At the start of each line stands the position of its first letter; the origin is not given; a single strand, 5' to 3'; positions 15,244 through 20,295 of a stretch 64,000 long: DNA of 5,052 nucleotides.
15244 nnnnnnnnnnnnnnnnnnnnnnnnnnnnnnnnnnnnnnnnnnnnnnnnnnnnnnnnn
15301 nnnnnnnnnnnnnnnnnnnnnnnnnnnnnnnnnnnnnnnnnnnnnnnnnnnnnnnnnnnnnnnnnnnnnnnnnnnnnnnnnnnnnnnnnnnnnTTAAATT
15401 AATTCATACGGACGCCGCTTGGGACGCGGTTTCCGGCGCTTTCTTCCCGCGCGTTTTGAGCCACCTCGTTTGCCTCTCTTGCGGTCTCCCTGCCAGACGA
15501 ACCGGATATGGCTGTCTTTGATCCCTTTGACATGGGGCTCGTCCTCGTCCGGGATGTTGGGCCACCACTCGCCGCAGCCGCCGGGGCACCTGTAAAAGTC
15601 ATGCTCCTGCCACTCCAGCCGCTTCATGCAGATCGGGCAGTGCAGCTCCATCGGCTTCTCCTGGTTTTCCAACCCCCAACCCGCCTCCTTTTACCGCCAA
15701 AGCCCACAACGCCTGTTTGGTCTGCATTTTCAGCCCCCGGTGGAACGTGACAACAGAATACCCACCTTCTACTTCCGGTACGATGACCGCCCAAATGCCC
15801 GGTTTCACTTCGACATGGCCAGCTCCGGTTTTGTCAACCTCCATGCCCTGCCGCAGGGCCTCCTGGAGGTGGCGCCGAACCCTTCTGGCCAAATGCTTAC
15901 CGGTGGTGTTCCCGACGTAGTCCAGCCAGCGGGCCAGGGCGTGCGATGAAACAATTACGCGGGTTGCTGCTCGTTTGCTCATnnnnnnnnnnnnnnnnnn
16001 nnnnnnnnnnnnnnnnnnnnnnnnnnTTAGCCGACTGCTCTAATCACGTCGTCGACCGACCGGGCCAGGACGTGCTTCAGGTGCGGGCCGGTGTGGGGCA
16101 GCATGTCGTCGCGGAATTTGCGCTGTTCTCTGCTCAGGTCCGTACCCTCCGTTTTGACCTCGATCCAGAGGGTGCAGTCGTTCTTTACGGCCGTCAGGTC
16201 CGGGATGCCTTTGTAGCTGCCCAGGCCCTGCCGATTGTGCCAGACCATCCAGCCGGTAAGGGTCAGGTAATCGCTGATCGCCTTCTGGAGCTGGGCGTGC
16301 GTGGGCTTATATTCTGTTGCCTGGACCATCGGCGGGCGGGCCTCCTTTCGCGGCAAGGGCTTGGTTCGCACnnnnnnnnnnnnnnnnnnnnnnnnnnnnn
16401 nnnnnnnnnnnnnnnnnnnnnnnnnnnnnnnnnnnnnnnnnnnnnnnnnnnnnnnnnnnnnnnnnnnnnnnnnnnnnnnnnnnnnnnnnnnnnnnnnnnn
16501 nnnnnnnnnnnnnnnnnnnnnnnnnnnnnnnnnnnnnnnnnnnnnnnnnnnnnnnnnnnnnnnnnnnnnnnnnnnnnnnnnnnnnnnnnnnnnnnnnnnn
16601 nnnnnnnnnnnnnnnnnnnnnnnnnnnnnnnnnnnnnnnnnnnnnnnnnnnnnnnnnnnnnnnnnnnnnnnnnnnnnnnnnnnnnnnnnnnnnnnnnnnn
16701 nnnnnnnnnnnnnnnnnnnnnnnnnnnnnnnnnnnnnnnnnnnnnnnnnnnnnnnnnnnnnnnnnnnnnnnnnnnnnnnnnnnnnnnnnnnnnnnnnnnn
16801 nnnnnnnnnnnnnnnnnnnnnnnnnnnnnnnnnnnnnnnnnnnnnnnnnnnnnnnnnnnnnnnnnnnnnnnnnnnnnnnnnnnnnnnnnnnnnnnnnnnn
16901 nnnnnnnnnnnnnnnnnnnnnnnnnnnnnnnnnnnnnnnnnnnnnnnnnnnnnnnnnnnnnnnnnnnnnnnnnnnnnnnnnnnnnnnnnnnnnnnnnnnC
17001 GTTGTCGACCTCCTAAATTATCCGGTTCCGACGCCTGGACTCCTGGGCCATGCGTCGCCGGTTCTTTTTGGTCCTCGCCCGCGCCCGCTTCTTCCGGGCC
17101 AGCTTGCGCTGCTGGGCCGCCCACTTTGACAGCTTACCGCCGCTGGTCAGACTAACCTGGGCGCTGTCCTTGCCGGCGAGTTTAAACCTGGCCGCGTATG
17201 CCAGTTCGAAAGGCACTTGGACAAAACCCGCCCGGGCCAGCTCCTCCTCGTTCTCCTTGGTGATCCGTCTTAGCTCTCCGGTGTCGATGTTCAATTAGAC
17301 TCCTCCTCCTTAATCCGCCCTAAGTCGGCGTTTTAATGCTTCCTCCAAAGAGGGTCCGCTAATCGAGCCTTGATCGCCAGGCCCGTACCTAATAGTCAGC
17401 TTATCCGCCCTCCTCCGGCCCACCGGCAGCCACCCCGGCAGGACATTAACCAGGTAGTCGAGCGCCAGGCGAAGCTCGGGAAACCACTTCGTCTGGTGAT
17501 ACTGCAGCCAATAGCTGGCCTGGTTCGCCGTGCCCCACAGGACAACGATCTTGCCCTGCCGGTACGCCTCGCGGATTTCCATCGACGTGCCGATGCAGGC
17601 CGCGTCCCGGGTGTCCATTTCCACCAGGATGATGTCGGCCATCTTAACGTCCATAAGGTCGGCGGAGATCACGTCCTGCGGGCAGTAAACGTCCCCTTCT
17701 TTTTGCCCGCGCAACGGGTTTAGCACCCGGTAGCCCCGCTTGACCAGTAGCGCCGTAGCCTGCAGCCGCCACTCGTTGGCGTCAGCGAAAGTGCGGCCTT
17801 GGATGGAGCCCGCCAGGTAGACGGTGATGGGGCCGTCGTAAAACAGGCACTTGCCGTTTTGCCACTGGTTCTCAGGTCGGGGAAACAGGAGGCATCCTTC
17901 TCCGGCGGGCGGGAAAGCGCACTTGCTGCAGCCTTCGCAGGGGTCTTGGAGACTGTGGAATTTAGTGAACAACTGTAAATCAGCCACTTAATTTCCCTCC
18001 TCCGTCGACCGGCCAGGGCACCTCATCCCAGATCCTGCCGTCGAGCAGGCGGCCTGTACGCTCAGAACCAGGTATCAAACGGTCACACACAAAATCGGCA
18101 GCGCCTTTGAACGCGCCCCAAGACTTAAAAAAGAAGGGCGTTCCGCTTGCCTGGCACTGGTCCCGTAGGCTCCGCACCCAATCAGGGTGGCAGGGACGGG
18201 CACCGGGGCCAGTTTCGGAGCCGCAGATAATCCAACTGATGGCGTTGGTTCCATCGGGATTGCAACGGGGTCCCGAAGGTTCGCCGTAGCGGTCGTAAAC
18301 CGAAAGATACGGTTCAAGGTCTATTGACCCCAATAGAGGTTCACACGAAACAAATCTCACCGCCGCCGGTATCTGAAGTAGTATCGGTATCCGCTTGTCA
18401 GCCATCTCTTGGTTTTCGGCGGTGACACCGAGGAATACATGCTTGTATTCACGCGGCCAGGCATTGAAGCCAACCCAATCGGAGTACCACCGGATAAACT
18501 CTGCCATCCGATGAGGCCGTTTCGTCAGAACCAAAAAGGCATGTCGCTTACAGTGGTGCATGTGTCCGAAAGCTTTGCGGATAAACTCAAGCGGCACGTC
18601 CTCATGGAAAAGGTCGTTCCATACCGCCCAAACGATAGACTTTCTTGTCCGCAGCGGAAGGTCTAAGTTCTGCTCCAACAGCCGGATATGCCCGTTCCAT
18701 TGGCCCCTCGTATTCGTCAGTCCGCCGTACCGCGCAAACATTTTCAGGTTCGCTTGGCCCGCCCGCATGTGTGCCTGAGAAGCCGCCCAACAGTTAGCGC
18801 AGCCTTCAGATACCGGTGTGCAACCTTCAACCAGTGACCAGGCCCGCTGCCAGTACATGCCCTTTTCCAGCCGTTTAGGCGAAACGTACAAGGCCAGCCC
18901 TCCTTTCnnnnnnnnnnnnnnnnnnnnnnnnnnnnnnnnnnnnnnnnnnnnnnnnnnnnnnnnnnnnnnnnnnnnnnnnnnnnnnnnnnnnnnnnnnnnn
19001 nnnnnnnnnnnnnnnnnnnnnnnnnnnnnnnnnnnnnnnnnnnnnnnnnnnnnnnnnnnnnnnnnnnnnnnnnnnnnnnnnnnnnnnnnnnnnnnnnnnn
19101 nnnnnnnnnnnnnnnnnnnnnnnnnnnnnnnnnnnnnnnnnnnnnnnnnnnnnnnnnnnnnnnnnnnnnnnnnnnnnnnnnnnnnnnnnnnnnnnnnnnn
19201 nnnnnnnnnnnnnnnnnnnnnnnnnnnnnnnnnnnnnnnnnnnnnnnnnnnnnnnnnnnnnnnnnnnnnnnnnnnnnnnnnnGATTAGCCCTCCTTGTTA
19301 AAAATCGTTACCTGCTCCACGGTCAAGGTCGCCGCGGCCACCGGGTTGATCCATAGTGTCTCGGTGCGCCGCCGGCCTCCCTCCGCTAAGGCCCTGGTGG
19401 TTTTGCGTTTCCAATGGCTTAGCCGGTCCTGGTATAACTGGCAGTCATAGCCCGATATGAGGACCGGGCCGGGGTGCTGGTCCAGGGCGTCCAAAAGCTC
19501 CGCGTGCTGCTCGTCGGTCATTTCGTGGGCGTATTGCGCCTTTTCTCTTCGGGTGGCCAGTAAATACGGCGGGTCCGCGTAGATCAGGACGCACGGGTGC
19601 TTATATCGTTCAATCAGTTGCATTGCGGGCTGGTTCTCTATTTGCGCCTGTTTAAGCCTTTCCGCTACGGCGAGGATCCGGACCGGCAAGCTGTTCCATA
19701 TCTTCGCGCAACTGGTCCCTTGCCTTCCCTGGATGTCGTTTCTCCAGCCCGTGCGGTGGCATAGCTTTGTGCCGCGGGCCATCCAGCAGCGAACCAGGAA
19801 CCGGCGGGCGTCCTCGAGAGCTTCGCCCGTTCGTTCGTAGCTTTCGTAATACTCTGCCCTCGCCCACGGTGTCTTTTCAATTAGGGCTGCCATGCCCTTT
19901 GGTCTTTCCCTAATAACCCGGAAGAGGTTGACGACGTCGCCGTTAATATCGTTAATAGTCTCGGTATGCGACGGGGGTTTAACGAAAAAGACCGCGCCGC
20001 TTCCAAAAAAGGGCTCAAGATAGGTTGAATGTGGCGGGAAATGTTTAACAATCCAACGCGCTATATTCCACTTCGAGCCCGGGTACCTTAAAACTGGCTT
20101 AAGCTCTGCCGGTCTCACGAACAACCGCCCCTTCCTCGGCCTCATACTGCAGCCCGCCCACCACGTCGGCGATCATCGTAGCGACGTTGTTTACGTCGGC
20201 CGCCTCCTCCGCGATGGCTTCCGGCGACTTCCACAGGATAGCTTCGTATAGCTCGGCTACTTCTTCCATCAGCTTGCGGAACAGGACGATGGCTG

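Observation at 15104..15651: Promoter, roughly 250-nt structured leader and strong terminator ahead of the late genes, beside a Zn-ribbon protein with an arginine-rich tail: candidate antitermination switch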

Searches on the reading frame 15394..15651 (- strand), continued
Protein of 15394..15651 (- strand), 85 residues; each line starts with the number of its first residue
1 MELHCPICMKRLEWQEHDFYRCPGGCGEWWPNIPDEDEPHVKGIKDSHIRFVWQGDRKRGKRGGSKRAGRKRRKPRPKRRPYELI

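Call 79: search_protein_families(library=pfam, proteins=[L030:1129-1668:+, L030:1650-3278:+, L032:2124-2633:+, L032:2611-3891:+, L035:5020-6522:+, L036:2003-3394:+, L037:2752-4149:+, L038:5163-7043:+, L058:3795-5129:+, L057:2872-4188:+], max_evalue=0.001)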
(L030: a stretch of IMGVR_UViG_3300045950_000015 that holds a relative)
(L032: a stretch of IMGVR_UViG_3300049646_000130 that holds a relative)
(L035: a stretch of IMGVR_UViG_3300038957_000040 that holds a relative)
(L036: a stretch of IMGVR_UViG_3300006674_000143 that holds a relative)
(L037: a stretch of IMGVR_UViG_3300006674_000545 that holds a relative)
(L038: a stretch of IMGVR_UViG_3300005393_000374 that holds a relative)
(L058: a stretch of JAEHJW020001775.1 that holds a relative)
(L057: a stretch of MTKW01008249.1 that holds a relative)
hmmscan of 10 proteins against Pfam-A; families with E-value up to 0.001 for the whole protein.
L030:1129-1668:+ (179 aa): 1 family
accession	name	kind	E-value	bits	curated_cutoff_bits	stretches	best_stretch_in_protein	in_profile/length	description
PF05119.17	Terminase_4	-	4.9e-27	94.6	24.7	1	46-158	1-97/98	Phage terminase, small subunit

L030:1650-3278:+ (542 aa): 2 families
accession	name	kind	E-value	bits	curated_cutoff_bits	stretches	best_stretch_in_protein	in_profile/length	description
PF20441.4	TerL_nuclease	-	9.3e-46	156.7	24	1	262-525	22-283/286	Terminase large subunit, endonuclease domain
PF03354.21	TerL_ATPase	-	2.8e-22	79.7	23.7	1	34-198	1-166/178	Terminase large subunit, ATPase domain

L032:2124-2633:+ (169 aa): 1 family
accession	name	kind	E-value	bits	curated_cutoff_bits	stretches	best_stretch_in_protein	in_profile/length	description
PF03592.21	Terminase_2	-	7.7e-44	150.2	26.1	1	4-153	1-140/141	Terminase small subunit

L032:2611-3891:+ (426 aa): 3 families
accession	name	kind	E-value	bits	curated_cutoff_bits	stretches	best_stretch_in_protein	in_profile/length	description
PF04466.19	Terminase_3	-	8.6e-38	130.3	23.2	1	38-236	7-201/201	Phage terminase large subunit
PF17288.8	Terminase_3C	-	3e-14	54.1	26.7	1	269-410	1-155/155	Terminase RNAseH like domain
PF03237.21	Terminase_6N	-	1.9e-07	31.4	22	1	40-180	4-139/215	Terminase large subunit, T4likevirus-type, N-terminal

L035:5020-6522:+ (500 aa): 2 families
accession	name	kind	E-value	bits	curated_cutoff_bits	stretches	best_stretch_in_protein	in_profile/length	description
PF03237.21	Terminase_6N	-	1.6e-14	54.6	22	1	79-308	4-213/215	Terminase large subunit, T4likevirus-type, N-terminal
PF17289.8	Terminase_6C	-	1.1e-10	42.2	22.6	1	343-481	3-151/155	Terminase RNaseH-like domain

L036:2003-3394:+ (463 aa): 2 families
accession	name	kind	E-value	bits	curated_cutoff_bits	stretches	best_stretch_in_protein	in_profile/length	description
PF01555.25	N6_N4_Mtase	-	3.3e-37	129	26.7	1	184-447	1-219/221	DNA methylase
PF02195.25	ParB_N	-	2.5e-08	34.3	26.3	1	2-88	2-89/95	ParB N-terminal domain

L037:2752-4149:+ (465 aa): 3 families
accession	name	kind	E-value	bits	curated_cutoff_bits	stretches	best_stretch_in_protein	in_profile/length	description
PF22530.2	Terminase-T7_RNaseH-like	-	5e-07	30.4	27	1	312-416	2-104/108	Terminase Bacteriophage T7, Ribonuclease H-like domain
PF17289.8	Terminase_6C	-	5.1e-05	23.8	22.6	1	316-453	9-148/155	Terminase RNaseH-like domain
PF03237.21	Terminase_6N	-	6.9e-05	23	22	1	60-256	2-188/215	Terminase large subunit, T4likevirus-type, N-terminal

L038:5163-7043:+ (626 aa): 2 families
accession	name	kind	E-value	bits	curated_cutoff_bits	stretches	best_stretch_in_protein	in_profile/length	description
PF05876.18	GpA_ATPase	-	3.2e-80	269.8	25.6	1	58-304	1-247/247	Phage terminase large subunit gpA, ATPase domain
PF20454.4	GpA_nuclease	-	4.1e-71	240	22.5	1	316-586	3-290/294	Terminase large subunit gpA, endonuclease domain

L058:3795-5129:+ (444 aa): 2 families
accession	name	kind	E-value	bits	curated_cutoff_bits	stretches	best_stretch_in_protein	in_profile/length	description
PF03237.21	Terminase_6N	-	1.9e-28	100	22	1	72-270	2-211/215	Terminase large subunit, T4likevirus-type, N-terminal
PF17289.8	Terminase_6C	-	3.1e-14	53.7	22.6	1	289-432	2-153/155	Terminase RNaseH-like domain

L057:2872-4188:+ (438 aa): 2 families
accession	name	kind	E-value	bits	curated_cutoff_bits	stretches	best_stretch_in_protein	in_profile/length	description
PF17289.8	Terminase_6C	-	8e-22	78.3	22.6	1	277-424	2-152/155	Terminase RNaseH-like domain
PF03237.21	Terminase_6N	-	9.7e-12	45.4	22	1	59-263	1-214/215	Terminase large subunit, T4likevirus-type, N-terminal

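Call 82: find_encoding_contigs(protein=P0122, flank=4000, max_places=3)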
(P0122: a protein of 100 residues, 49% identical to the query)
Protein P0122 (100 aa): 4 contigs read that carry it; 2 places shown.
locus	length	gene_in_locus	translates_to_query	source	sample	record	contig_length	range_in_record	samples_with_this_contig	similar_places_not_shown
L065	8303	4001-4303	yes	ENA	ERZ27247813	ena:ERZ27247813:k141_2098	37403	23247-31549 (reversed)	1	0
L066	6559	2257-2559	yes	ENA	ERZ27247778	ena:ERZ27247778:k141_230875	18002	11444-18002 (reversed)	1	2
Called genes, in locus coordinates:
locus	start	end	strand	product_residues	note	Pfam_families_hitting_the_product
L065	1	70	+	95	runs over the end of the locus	-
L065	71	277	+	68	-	-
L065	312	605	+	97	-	-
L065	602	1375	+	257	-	PF06319:MmcB-like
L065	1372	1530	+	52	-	-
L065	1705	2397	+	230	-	-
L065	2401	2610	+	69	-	-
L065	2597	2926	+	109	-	-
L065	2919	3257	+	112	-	-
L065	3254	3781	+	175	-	PF03838:RecU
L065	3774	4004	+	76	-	-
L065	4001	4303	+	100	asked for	-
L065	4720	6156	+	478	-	PF01555:N6_N4_Mtase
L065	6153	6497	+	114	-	PF01844:HNH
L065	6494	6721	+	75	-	PF24729:Acb2_Tad1_hairpin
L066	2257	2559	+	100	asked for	-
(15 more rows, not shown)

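Call 88: find_encoding_contigs(protein=P0134, flank=2500, max_places=3)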
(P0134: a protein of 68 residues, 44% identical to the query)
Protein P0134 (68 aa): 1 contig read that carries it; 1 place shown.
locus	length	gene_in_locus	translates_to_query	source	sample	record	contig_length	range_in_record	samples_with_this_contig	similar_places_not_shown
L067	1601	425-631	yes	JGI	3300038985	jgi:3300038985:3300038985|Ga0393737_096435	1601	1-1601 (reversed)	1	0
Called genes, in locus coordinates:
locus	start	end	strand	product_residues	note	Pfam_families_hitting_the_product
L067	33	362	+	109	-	PF03838:RecU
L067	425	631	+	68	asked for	-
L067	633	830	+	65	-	-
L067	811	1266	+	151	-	-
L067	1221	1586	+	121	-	PF01381:HTH_3 (weak)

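Call 89: find_encoding_contigs(protein=P0124, flank=2500, max_places=3)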
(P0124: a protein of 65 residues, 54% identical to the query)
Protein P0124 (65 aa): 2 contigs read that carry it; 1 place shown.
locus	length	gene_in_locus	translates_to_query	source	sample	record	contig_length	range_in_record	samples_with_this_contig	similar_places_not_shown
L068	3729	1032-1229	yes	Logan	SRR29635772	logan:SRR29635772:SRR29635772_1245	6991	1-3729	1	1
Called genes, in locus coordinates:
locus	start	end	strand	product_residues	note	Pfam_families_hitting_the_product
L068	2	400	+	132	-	?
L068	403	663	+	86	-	-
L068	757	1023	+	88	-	-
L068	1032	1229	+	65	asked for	-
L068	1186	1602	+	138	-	-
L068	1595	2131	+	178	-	-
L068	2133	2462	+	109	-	PF11836:Phage_TAC_11 (weak)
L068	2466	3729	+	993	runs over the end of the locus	PF20155:TMP_3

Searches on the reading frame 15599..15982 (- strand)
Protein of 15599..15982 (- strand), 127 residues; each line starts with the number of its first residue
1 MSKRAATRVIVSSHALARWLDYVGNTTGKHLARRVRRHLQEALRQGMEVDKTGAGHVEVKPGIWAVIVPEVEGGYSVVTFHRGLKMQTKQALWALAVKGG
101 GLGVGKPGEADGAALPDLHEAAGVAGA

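Call 9: search_protein_families(library=pfam, proteins=[window:15599-15982:-], max_evalue=0.01)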
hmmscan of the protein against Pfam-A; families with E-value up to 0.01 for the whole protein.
window:15599-15982:- (127 aa): 0 families

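Call 10: search_protein_families(library=phrogs, proteins=[window:15599-15982:-], max_evalue=0.01)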
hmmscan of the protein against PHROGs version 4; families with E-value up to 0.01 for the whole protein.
window:15599-15982:- (127 aa): 0 families

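Call 17: find_related_loci(query=window:15599-15982:-, collection=viral_contigs, flank=4000)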
Query window:15599-15982:- (127 aa) in viral_contigs; peptide patterns used: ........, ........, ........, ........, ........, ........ (x = any residue, [..] = any of these).
1 stretches matched a pattern, but none encodes a relative of the query by tblastn (E <= 1e-3).

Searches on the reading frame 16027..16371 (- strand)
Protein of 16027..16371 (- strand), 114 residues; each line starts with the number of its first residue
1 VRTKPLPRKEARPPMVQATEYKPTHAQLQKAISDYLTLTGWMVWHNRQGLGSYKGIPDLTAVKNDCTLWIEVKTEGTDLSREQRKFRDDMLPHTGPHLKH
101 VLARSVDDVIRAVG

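Call 9: search_protein_families(library=pfam, proteins=[window:16027-16371:-], max_evalue=0.01)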
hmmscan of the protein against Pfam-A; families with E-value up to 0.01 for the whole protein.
window:16027-16371:- (114 aa): 2 families
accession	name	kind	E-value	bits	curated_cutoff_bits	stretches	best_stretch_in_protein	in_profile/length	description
PF08774.17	VRR_NUC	-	5.9e-05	23.5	23.8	1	51-88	59-100/116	VRR-NUC domain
PF01870.24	Hjc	-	0.0055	17.1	21.1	1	32-75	6-49/93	Archaeal holliday junction resolvase (hjc)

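Call 10: search_protein_families(library=phrogs, proteins=[window:16027-16371:-], max_evalue=0.01)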
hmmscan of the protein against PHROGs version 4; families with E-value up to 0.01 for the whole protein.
window:16027-16371:- (114 aa): 3 families
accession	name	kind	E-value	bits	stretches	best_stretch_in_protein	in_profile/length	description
phrog_93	-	DNA, RNA and nucleotide metabolism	2.2e-10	40.9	1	10-110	339-435/613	endonuclease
phrog_5702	-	DNA, RNA and nucleotide metabolism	2.8e-07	31.4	1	52-113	3-63/70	Holliday junction resolvase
phrog_824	-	unknown function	0.00052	21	1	48-90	106-151/265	-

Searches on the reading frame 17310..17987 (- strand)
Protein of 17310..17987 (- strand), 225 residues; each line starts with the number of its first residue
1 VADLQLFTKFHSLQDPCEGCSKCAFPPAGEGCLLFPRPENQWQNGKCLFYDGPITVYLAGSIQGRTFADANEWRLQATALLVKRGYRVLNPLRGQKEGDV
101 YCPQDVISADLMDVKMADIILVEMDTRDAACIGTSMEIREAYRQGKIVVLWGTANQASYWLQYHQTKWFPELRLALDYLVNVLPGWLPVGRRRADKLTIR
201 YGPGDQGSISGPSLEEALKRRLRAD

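Call 35: search_protein_families(library=pfam, proteins=[window:17310-17987:-], max_evalue=0.01)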
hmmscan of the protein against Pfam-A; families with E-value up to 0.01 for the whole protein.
window:17310-17987:- (225 aa): 3 families
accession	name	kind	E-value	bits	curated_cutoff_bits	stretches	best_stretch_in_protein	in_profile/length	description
PF05014.21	Nuc_deoxyrib_tr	-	7.1e-08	33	28.8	1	56-156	1-101/117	Nucleoside 2-deoxyribosyltransferase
PF15891.11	Nuc_deoxyri_tr2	-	1.4e-07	32.2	30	1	55-150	3-100/105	Nucleoside 2-deoxyribosyltransferase like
PF20657.2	DUF6811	-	1.2e-05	25.8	35.8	1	11-49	26-64/88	Family of unknown function (DUF6811)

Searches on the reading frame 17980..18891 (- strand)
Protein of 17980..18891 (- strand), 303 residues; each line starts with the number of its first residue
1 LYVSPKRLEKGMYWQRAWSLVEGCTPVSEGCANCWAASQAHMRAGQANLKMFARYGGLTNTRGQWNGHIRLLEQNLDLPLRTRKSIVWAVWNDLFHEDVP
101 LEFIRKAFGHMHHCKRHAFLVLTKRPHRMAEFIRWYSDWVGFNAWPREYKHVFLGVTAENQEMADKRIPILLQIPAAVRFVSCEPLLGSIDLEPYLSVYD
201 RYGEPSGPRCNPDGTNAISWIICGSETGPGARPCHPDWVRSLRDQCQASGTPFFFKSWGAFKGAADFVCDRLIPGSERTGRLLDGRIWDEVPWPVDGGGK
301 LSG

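Call 35: search_protein_families(library=pfam, proteins=[window:17980-18891:-], max_evalue=0.01)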
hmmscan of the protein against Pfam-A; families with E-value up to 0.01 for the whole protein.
window:17980-18891:- (303 aa): 1 family
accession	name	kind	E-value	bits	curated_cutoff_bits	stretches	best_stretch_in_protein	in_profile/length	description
PF07505.17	DUF5131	-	1e-70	238.4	28.9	1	13-292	6-243/243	Protein of unknown function (DUF5131)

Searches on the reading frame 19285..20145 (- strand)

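Call 86: search_protein_families(library=pfam, proteins=[window:19285-20145:-], max_evalue=0.001)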
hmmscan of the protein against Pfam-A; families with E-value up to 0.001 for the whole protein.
window:19285-20145:- (286 aa): 1 family
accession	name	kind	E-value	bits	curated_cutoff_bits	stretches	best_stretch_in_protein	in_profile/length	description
PF02086.21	MethyltransfD12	-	1.5e-29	103.9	22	1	21-242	1-239/253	D12 class N6 adenine-specific DNA methyltransferase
